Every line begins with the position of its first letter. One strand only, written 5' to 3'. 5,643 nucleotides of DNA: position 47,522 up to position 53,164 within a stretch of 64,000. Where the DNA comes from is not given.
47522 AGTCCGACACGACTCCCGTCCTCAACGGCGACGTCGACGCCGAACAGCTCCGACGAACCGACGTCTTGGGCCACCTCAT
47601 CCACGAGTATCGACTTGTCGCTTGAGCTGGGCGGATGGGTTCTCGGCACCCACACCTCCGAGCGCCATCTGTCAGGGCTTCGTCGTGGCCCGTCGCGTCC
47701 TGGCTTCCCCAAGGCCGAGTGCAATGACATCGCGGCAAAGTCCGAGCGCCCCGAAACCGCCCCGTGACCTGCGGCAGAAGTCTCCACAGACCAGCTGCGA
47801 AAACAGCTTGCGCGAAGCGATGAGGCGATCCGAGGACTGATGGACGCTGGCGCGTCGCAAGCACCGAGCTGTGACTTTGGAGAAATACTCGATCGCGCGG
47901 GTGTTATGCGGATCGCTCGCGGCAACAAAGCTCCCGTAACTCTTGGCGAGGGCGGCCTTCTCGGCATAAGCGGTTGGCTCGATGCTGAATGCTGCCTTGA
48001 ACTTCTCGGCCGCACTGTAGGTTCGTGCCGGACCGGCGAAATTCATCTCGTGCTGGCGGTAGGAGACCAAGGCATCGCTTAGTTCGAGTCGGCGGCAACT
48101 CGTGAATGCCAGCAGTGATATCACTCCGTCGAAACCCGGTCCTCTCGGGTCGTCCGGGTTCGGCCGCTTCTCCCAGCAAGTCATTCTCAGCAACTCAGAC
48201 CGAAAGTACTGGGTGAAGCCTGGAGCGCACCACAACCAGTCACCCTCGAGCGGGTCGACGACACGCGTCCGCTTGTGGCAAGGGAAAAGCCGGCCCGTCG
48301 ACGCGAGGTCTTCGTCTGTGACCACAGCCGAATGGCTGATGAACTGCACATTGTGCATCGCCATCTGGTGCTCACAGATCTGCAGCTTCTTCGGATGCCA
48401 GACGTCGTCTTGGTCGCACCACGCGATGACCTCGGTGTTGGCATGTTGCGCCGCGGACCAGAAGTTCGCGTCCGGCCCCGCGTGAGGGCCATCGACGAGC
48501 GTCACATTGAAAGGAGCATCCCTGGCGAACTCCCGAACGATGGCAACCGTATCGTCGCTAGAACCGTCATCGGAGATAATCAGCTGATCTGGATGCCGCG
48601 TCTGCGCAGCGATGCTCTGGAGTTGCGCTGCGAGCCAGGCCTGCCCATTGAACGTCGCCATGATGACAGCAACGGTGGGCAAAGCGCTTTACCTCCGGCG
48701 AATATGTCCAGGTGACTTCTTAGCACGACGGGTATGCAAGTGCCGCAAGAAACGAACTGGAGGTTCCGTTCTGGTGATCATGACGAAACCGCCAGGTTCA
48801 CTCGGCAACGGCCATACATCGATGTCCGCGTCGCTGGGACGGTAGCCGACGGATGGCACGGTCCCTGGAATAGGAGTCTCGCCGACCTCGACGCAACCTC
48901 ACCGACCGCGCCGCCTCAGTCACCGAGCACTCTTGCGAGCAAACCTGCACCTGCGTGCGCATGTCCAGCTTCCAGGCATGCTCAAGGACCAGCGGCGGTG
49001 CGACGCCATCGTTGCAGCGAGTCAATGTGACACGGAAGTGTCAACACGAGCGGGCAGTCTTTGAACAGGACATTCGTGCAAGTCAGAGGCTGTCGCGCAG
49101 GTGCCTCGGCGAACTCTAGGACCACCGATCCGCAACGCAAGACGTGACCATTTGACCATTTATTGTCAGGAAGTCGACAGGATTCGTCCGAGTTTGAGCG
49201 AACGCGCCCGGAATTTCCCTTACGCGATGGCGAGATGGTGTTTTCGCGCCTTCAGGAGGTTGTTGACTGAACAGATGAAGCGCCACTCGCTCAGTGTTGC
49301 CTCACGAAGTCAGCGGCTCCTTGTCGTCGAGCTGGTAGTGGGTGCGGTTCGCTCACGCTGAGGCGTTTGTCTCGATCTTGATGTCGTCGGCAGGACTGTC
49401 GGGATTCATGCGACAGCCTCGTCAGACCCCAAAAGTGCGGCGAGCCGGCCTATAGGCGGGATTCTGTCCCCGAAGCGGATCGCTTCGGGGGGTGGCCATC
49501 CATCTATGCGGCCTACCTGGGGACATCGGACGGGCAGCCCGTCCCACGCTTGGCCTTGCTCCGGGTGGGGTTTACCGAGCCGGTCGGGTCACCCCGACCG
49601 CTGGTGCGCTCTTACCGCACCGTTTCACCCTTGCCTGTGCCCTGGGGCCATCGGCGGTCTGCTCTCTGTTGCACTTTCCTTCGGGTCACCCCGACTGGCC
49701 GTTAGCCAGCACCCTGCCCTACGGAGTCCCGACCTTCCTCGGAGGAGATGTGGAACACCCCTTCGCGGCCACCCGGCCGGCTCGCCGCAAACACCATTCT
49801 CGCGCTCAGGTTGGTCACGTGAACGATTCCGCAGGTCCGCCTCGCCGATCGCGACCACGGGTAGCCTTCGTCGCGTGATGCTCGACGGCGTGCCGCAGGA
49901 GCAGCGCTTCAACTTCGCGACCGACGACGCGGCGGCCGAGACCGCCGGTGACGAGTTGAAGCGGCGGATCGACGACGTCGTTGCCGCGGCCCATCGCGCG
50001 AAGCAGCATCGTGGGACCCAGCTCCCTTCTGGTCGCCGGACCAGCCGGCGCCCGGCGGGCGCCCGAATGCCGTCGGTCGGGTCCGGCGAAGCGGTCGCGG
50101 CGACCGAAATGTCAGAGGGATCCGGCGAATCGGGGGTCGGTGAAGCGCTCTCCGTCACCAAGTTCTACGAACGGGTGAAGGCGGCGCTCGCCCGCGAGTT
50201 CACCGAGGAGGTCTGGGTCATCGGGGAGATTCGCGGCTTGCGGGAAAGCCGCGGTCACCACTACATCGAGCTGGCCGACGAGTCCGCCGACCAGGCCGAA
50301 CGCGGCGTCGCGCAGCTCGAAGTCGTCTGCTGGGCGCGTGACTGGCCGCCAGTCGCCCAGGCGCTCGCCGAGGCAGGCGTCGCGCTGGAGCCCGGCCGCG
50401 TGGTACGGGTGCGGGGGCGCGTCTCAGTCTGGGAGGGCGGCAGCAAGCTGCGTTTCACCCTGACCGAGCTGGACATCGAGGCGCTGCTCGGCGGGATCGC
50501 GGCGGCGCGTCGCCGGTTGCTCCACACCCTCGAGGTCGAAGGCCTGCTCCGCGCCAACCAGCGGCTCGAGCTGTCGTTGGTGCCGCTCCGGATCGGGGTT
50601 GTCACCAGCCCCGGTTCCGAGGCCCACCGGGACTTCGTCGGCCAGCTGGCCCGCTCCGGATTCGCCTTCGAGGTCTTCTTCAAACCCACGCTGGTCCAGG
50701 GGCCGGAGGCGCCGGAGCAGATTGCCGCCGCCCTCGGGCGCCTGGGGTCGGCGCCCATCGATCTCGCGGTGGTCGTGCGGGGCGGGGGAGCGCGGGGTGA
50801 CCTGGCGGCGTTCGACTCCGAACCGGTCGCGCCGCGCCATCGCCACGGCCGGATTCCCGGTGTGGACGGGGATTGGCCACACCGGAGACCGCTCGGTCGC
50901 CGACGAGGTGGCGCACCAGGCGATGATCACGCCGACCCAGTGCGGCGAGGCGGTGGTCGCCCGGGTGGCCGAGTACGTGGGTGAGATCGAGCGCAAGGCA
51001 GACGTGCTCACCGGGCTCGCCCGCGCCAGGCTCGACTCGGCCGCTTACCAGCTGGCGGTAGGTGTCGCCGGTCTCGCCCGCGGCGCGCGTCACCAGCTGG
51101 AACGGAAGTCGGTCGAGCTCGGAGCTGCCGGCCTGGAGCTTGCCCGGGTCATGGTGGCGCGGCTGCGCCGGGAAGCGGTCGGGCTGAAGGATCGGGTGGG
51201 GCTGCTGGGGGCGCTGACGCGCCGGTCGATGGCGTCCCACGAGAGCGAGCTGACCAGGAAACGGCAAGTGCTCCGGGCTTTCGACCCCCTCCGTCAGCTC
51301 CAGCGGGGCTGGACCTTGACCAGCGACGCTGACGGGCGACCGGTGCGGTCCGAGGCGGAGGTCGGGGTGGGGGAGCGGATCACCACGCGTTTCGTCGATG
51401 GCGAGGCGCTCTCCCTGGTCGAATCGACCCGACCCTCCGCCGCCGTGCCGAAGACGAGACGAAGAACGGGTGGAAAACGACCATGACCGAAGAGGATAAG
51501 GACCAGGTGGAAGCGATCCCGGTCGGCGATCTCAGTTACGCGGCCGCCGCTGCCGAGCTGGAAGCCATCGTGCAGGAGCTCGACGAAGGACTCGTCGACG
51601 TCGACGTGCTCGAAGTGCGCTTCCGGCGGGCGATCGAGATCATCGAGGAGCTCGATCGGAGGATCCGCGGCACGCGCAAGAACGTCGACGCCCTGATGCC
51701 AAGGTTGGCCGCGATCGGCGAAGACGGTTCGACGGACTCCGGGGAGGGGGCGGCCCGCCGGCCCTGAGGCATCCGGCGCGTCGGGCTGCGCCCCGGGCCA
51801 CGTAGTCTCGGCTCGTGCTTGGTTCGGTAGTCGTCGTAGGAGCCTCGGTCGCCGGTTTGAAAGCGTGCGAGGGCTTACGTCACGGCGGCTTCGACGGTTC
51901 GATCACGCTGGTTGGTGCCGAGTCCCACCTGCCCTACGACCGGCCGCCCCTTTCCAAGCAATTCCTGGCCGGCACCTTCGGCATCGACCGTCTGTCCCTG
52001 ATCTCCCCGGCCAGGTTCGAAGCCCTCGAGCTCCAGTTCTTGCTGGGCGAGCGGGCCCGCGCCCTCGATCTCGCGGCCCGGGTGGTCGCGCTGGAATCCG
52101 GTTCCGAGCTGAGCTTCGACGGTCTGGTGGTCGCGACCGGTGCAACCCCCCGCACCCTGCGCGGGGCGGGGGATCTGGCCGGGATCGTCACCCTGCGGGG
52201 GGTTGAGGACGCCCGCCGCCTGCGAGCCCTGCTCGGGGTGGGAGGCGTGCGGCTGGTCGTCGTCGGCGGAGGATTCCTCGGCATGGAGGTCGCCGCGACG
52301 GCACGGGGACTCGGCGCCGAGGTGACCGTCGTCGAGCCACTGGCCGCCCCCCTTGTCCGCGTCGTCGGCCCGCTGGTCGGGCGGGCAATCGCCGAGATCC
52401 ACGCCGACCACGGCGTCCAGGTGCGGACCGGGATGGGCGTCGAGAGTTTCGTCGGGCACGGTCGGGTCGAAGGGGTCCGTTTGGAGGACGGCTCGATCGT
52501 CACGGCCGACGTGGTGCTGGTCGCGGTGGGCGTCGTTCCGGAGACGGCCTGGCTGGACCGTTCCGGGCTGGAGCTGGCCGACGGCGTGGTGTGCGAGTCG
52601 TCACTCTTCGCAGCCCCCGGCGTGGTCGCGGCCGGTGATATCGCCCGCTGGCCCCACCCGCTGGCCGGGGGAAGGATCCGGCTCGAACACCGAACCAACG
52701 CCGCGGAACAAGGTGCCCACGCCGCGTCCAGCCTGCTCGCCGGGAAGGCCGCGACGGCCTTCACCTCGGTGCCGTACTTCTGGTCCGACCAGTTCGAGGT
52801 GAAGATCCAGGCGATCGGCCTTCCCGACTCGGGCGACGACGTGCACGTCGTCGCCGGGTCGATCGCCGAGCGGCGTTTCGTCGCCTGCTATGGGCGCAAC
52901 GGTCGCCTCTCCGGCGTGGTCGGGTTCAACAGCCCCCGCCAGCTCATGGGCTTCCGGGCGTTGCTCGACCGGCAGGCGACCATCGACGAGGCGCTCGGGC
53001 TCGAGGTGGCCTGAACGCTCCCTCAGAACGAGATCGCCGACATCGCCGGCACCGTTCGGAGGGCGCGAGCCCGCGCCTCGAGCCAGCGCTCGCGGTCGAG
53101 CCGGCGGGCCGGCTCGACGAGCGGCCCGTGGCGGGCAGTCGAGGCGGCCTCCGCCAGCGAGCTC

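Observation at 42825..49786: Decayed ~6.6-kb island integrated at the 3' end of the RNase P RNA gene, bounded by a diverged rnpB 3' duplicate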

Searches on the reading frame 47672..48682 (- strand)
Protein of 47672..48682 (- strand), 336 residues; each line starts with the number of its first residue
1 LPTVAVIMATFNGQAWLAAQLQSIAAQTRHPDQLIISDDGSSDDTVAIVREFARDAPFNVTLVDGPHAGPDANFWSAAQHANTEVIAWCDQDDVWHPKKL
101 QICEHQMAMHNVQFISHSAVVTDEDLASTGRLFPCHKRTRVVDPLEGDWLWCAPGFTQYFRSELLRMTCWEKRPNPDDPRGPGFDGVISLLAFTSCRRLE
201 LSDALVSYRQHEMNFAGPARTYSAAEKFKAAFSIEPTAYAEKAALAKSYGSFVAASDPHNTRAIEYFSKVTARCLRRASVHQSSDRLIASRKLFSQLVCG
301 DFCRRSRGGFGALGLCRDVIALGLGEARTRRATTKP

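Call 9: search_protein_families(library=pfam, proteins=[window:47672-48682:-], max_evalue=0.01)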
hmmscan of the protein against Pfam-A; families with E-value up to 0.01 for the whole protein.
window:47672-48682:- (336 aa): 3 families
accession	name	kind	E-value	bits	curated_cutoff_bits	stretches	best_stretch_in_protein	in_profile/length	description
PF00535.33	Glycos_transf_2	-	6.1e-21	75.5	23.3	1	6-130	2-126/168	Glycosyl transferase family 2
PF13641.12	Glyco_tranf_2_3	-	3.8e-11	43.9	27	1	2-114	1-118/230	Glycosyltransferase like family 2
PF10111.15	Glyco_tranf_2_2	-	2.8e-05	24.2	27.3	1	7-121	5-120/276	Glycosyltransferase like family 2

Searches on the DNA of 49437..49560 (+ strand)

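Call 18: search_dna_similar(query=window:49437-49560:+, collection=phages, mode=distant, max_evalue=0.01, max_rows=25)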
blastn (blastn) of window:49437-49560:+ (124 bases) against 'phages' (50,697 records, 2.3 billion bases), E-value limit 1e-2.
No match.

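Call 19: search_dna_similar(query=window:49437-49560:+, collection=plasmids, mode=distant, max_evalue=0.01, max_rows=25)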
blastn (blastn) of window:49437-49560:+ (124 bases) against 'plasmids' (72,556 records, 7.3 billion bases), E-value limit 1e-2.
No match.

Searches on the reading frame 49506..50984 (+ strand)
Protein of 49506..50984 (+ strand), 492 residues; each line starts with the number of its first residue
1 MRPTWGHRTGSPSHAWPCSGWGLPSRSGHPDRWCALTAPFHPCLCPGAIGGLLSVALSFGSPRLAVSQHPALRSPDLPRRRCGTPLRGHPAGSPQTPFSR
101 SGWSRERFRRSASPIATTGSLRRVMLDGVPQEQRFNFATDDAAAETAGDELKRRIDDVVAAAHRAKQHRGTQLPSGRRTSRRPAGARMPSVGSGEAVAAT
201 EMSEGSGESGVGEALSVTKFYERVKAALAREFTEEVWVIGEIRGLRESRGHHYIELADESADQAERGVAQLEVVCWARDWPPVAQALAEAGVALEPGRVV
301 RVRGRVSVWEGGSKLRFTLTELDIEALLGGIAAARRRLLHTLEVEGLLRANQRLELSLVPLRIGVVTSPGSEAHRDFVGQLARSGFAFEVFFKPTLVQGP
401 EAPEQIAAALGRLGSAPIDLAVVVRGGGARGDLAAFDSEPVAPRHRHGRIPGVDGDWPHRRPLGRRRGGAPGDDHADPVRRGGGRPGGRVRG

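Call 10: search_protein_families(library=pfam, proteins=[window:49506-50984:+], max_evalue=0.01)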
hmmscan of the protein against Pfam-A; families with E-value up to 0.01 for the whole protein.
window:49506-50984:+ (492 aa): 3 families
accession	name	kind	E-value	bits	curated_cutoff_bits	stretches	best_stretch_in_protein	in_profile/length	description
PF02601.20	Exonuc_VII_L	-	1e-23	84.8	35.9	1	347-451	1-106/315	Exonuclease VII, large subunit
PF13742.12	tRNA_anti_2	-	1.2e-15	58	27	1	215-322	1-94/95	OB-fold nucleic acid binding domain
PF01336.31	tRNA_anti-codon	-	1.4e-07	31.8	27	1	236-321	1-71/75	OB-fold nucleic acid binding domain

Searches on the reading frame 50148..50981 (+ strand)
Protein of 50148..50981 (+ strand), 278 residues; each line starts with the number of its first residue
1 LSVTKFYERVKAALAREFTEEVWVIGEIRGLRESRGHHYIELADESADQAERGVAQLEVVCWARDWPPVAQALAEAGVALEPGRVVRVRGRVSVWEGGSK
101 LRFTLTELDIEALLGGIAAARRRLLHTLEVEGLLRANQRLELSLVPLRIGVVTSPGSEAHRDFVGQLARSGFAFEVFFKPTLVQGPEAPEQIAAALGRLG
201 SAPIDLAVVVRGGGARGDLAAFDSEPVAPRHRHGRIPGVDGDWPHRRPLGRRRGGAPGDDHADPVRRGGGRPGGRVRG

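Call 22: find_homologous_proteins(query=window:50148-50981:+, max_evalue=1e-10)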
Query window:50148-50981:+ (278 aa): 289 proteins with E <= 1e-10 among 8000 candidates; the best 120 are listed.
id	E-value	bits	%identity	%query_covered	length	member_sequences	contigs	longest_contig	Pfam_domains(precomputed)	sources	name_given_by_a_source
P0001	1.3e-176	604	100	100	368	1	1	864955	PF02601.21,PF13742.13,PF01336.32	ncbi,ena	-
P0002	5.2e-110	385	86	77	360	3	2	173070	PF02601.21,PF13742.13,PF01336.32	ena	-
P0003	9.7e-102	358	75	82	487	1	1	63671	PF02601.21,PF13742.13,PF01336.32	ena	-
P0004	7.8e-91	323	70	80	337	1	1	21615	PF02601.21,PF13742.13,PF01336.32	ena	-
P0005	2.8e-89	317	57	95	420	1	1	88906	PF02601.21,PF13742.13,PF01336.32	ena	-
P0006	1.8e-86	308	67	82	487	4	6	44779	PF02601.21,PF13742.13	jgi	jgi:exodeoxyribonuclease VII large subunit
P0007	2.0e-86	308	67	82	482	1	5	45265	PF02601.21,PF13742.13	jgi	jgi:exodeoxyribonuclease VII large subunit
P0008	7.3e-86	306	67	82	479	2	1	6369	PF02601.21,PF13742.13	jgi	jgi:exodeoxyribonuclease VII large subunit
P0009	1.9e-83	298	63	82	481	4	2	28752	PF02601.21,PF13742.13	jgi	jgi:exodeoxyribonuclease VII large subunit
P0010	3.3e-83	298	65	82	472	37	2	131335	PF02601.21,PF13742.13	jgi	jgi:exodeoxyribonuclease VII large subunit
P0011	1.2e-81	292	63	81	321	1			PF02601.21,PF13742.13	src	-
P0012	1.7e-81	292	63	82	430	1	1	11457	PF02601.21,PF13742.13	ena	-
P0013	3.0e-81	291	63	82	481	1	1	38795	PF02601.21,PF13742.13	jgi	jgi:exodeoxyribonuclease VII large subunit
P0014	5.1e-81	290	63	82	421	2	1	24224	PF02601.21,PF13742.13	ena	-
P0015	9.9e-79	283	63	82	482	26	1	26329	PF02601.21,PF13742.13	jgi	jgi:exodeoxyribonuclease VII large subunit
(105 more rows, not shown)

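Call 24: find_encoding_contigs(protein=P0002, flank=10000, max_places=4)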
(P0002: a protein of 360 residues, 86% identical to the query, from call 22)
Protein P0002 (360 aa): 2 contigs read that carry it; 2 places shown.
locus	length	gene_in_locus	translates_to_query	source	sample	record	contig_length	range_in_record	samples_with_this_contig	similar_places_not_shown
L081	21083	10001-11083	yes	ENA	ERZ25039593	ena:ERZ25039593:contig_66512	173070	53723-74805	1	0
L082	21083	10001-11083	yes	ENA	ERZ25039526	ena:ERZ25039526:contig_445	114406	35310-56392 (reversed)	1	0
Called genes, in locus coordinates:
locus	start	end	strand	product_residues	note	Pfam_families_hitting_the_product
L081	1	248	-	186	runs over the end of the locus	-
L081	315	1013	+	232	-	PF13489:Methyltransf_23, PF01209:Ubie_methyltran (weak), PF01728:FtsJ (weak), PF13847:Methyltransf_31, PF08241:Methyltransf_11, PF08242:Methyltransf_12, PF13649:Methyltransf_25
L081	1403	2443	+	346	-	PF01548:DEDD_Tnp_IS110, PF02371:Transposase_20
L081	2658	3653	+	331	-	PF00459:Inositol_P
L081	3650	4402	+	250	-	PF24481:CT398_CC, PF02591:Zn_ribbon_9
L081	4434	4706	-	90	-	-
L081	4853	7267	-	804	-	PF01326:PPDK_N, PF00391:PEP-utilizers, PF02896:PEP-utilizers_C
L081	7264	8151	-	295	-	-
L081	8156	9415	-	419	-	PF03952:Enolase_N, PF00113:Enolase_C, PF13378:MR_MLE_C (weak)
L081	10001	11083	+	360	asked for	PF13742:tRNA_anti_2, PF01336:tRNA_anti-codon (weak), PF02601:Exonuc_VII_L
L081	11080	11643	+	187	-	PF02601:Exonuc_VII_L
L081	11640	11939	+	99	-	-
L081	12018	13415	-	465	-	PF01828:Peptidase_A4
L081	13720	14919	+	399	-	PF07992:Pyr_redox_2, PF00070:Pyr_redox, PF14759:Reductase_C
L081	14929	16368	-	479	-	PF00370:FGGY_N, PF02782:FGGY_C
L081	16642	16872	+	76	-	PF02467:Whib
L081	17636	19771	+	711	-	PF01590:GAF (weak), PF13185:GAF_2, PF13487:HD_5, PF01966:HD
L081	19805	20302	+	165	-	-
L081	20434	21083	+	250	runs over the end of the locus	-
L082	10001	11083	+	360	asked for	PF13742:tRNA_anti_2, PF01336:tRNA_anti-codon (weak), PF02601:Exonuc_VII_L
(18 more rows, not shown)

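Call 47: find_encoding_contigs(protein=P0003, flank=10000, max_places=2)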
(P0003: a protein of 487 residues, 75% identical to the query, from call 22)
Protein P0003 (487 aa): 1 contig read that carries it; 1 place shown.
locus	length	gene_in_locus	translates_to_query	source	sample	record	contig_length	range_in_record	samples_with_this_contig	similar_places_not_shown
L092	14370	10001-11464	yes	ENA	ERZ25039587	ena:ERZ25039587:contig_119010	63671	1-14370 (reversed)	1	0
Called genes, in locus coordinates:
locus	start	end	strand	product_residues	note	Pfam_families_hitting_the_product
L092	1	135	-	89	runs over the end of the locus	-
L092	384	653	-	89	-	-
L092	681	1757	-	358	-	PF03631:Virul_fac_BrkB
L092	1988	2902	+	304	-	PF00296:Bac_luciferase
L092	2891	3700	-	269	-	-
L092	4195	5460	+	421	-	PF01385:OrfB_IS605, PF07282:Cas12f1-like_TNB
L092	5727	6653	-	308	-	PF00140:Sigma70_r1_2, PF04542:Sigma70_r2, PF04539:Sigma70_r3, PF04545:Sigma70_r4 (faint)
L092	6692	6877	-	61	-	-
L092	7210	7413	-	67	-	PF00313:CSD, PF08206:OB_RNB (weak)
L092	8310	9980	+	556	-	PF00083:Sugar_tr, PF07690:MFS_1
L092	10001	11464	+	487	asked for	PF13742:tRNA_anti_2, PF01336:tRNA_anti-codon (faint), PF02601:Exonuc_VII_L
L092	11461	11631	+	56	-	-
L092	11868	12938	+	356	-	PF07992:Pyr_redox_2, PF00070:Pyr_redox, PF14759:Reductase_C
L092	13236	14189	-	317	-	PF00370:FGGY_N, PF02782:FGGY_C (weak)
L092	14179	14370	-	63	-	?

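Call 48: find_encoding_contigs(protein=P0005, flank=10000, max_places=2)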
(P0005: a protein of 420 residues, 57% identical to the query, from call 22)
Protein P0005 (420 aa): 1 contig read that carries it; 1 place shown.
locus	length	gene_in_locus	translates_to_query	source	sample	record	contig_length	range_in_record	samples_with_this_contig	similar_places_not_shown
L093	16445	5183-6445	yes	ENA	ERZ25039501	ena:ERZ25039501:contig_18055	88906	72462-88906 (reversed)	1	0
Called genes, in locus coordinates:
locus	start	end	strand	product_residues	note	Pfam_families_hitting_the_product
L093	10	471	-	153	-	PF04075:F420H2_quin_red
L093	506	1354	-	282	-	PF13340:DUF4096, PF01609:DDE_Tnp_1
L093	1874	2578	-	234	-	-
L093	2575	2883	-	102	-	-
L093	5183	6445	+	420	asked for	PF13742:tRNA_anti_2, PF01336:tRNA_anti-codon, PF02601:Exonuc_VII_L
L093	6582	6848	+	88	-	PF02609:Exonuc_VII_S (weak)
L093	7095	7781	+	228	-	PF07992:Pyr_redox_2, PF01262:AlaDh_PNT_C (faint), PF00070:Pyr_redox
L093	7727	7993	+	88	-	PF14759:Reductase_C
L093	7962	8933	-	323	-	PF02782:FGGY_C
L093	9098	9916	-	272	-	-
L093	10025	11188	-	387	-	PF00929:RNase_T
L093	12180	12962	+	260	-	-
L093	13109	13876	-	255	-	PF13641:Glyco_tranf_2_3 (weak), PF00535:Glycos_transf_2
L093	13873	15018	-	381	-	-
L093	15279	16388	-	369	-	-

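Call 49: find_encoding_contigs(protein=P0010, flank=10000, max_places=2)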
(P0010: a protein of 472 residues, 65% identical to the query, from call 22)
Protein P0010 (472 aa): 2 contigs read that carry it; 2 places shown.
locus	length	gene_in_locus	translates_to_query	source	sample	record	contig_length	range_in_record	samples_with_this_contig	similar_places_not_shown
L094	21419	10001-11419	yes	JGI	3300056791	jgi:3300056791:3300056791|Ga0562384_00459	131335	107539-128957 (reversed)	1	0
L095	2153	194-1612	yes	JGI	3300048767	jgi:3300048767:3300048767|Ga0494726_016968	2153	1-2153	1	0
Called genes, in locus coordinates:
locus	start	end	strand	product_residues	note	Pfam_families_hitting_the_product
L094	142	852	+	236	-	-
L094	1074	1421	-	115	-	-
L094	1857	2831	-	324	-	PF13474:SnoaL_3, PF00211:Guanylate_cyc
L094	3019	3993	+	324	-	PF00756:Esterase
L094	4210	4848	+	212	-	PF13026:DUF3887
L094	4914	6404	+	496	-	PF18042:ORF_12_N, PF13354:Beta-lactamase2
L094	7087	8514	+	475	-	PF02630:SCO1-SenC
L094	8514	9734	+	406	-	-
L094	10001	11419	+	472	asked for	PF13742:tRNA_anti_2, PF02601:Exonuc_VII_L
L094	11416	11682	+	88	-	-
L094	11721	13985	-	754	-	PF11992:TgpA_N, PF01841:Transglut_core, PF13559:DUF4129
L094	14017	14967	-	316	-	PF01882:DUF58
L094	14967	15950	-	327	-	PF00004:AAA (weak), PF07726:AAA_3, PF07728:AAA_5, PF17863:AAA_lid_2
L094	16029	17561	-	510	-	PF01565:FAD_binding_4, PF02913:FAD-oxidase_C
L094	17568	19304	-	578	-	PF01266:DAO, PF12831:FAD_oxidored (weak), PF16901:DAO_C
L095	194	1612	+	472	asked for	PF13742:tRNA_anti_2, PF02601:Exonuc_VII_L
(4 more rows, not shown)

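Call 66: find_encoding_contigs(protein=P0001, flank=1000, max_places=1)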
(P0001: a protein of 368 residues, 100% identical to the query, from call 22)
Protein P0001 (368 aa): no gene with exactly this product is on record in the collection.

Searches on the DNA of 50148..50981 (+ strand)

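Call 25: search_rna_families(sources=[L081, L082], threshold=gathering)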
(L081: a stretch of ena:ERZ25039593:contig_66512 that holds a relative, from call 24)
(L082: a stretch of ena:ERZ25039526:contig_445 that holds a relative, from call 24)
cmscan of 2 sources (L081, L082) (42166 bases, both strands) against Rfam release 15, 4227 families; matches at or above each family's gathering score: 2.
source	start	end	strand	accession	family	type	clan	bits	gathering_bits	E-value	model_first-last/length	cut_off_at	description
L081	9563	9911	-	RF00010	RNaseP_bact_a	Gene; ribozyme;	CL00002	240.3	100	4e-77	1-367/367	no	Bacterial RNase P class A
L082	9563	9911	-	RF00010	RNaseP_bact_a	Gene; ribozyme;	CL00002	240.3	100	4e-77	1-367/367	no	Bacterial RNase P class A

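Call 100: search_rna_families(sources=[L122, L096, L093], threshold=evalue, max_evalue=0.001)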
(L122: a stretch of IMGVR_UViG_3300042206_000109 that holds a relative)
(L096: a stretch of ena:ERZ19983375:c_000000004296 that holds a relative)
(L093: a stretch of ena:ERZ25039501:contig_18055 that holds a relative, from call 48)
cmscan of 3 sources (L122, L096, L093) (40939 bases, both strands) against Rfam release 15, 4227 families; matches with E-value up to 0.001: 4.
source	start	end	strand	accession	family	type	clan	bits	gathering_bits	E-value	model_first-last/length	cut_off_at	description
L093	4611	4949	-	RF00010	RNaseP_bact_a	Gene; ribozyme;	CL00002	255.5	100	2.9e-82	1-367/367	no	Bacterial RNase P class A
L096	12357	12715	-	RF00010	RNaseP_bact_a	Gene; ribozyme;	CL00002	245.3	100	7.9e-79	1-367/367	no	Bacterial RNase P class A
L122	4107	4361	-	RF00010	RNaseP_bact_a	Gene; ribozyme;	CL00002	151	100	7.5e-47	136-367/367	5'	Bacterial RNase P class A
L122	1901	1979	+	RF00236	ctRNA_pGA1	Gene; antisense;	-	38.6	45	0.00028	1-79/79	no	ctRNA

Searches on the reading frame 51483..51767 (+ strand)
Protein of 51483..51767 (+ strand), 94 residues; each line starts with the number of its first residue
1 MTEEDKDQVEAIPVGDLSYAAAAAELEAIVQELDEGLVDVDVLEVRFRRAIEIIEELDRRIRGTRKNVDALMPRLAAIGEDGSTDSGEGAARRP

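Call 10: search_protein_families(library=pfam, proteins=[window:51483-51767:+], max_evalue=0.01)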
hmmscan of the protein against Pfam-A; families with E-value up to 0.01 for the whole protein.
window:51483-51767:+ (94 aa): 2 families
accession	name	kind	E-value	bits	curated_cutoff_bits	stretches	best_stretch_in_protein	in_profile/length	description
PF02609.21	Exonuc_VII_S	-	3.7e-05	24.1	24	1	19-68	1-50/52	Exonuclease VII small subunit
PF19801.4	DUF6284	-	0.0048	17.3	27.4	1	22-70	21-70/86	Family of unknown function (DUF6284)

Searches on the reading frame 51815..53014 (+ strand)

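Call 10: search_protein_families(library=pfam, proteins=[window:51815-53014:+], max_evalue=0.01)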
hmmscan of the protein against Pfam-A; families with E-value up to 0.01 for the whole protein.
window:51815-53014:+ (399 aa): 5 families
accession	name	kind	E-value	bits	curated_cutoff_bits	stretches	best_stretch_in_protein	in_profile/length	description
PF07992.20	Pyr_redox_2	-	1.1e-53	183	26.1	1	4-300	2-291/291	Pyridine nucleotide-disulphide oxidoreductase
PF14759.12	Reductase_C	-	2.5e-17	63.6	25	1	321-393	1-72/85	Reductase C-terminal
PF00070.33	Pyr_redox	-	4.7e-17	62.7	22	1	146-226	1-82/82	Pyridine nucleotide-disulphide oxidoreductase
PF01262.27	AlaDh_PNT_C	-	0.0027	17.6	23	1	141-178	25-62/214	Alanine dehydrogenase/PNT, C-terminal domain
PF01266.30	DAO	-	0.0099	15.9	27.9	0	190-240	153-204/353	FAD dependent oxidoreductase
